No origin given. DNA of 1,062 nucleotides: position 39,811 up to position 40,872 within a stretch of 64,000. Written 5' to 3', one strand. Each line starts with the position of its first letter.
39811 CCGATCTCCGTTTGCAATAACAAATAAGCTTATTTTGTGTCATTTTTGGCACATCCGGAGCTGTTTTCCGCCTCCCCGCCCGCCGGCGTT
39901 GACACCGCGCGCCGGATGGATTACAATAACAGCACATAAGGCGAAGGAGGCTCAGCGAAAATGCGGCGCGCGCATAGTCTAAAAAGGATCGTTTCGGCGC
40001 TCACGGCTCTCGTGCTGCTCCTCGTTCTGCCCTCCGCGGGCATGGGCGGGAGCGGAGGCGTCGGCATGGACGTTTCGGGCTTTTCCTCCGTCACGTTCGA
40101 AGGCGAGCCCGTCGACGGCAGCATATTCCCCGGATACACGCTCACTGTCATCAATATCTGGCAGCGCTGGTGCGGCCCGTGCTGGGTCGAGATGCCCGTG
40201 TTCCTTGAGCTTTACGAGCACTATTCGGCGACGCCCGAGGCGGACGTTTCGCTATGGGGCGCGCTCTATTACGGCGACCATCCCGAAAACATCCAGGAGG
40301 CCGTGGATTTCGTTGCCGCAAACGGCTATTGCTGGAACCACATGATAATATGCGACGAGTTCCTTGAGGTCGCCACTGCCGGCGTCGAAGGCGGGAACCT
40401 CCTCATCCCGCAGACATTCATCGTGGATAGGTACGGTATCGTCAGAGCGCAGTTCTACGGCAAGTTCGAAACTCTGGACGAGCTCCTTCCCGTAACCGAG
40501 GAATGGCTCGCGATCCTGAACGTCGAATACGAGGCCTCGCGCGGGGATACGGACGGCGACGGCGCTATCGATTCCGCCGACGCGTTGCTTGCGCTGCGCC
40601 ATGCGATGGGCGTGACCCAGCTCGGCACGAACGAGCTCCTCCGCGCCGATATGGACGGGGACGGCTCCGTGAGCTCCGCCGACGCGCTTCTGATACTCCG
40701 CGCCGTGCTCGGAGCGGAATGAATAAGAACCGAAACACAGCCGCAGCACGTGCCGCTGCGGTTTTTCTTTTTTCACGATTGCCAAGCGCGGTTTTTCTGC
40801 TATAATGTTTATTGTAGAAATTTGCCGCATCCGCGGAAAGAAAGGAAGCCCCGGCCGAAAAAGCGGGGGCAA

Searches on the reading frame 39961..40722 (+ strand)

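Call 71: search_protein_families(library=pfam, proteins=[window:39961-40722:+], max_evalue=0.001)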
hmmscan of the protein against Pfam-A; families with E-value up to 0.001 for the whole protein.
window:39961-40722:+ (253 aa): 3 families
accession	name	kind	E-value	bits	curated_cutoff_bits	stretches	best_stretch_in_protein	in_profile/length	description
PF00404.24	Dockerin_1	-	1.1e-10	42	22.9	1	195-249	2-56/57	Dockerin type I domain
PF08534.16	Redoxin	-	1.9e-07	31.4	26.6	1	44-171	14-139/148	Redoxin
PF00578.27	AhpC-TSA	-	2.4e-06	27.9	26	1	38-163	5-123/124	AhpC/TSA family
